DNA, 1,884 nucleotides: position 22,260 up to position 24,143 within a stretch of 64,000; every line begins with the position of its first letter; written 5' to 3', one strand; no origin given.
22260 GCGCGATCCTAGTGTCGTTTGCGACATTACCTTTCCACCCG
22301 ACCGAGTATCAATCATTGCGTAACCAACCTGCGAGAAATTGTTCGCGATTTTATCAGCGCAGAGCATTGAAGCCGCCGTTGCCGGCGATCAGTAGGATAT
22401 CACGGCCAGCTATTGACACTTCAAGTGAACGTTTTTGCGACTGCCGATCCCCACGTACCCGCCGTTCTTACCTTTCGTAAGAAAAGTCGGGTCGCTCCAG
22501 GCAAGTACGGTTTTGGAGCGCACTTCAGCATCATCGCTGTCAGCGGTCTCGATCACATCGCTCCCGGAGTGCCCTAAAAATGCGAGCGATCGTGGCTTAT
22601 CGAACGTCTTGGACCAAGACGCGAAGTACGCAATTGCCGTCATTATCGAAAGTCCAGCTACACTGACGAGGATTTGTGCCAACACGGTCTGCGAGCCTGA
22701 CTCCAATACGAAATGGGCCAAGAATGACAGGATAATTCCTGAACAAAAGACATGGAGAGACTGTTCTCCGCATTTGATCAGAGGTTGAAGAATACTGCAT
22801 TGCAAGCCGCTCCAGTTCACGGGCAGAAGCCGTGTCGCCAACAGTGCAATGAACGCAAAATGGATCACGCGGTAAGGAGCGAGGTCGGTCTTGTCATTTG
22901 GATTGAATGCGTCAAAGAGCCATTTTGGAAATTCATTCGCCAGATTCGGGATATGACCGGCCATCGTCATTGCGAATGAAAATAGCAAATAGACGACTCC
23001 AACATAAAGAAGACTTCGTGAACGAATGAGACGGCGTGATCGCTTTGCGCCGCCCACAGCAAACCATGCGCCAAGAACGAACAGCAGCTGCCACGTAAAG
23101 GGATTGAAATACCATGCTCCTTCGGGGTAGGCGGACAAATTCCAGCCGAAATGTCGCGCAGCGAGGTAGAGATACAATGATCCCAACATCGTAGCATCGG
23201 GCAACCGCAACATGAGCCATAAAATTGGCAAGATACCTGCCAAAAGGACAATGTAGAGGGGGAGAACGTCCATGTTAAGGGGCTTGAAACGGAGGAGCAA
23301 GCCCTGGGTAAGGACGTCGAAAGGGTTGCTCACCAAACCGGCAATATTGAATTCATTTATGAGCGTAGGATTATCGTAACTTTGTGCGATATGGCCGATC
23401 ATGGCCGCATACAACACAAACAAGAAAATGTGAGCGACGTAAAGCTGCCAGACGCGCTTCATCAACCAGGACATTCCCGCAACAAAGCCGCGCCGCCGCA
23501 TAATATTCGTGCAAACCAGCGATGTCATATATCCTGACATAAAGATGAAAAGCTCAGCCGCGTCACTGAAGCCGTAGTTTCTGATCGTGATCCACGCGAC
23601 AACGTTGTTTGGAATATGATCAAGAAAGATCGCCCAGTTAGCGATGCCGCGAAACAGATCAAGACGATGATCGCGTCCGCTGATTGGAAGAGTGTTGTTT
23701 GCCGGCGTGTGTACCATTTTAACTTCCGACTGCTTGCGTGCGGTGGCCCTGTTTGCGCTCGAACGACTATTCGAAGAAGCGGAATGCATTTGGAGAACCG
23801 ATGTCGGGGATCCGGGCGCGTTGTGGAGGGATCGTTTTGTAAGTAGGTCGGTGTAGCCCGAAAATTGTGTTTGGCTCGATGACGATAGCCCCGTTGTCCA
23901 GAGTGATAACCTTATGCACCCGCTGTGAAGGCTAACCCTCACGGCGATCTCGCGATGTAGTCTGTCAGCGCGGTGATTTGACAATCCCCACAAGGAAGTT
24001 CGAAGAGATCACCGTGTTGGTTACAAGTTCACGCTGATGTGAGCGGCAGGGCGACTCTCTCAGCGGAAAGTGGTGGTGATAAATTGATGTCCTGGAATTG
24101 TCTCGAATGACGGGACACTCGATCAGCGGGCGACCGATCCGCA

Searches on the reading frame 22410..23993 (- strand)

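Call 3: search_protein_families(library=pfam, proteins=[window:22410-23993:-], max_evalue=0.01)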
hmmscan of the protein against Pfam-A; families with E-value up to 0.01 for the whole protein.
window:22410-23993:- (527 aa): 3 families
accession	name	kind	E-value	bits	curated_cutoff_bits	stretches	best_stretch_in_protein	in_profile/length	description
PF10129.15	OpgC_C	-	1.6e-141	471.8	21.4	1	107-462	1-357/358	OpgC protein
PF01757.29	Acyl_transf_3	-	8.4e-09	35.4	31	1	109-458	2-324/326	Acyltransferase domain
PF00822.25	PMP22_Claudin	-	0.0048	17.3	26.7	0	417-464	81-128/161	PMP-22/EMP/MP20/Claudin family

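Call 4: search_protein_families(library=ncbifam, proteins=[window:22410-23993:-], max_evalue=0.01)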
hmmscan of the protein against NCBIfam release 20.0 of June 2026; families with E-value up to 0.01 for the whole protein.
window:22410-23993:- (527 aa): 0 families
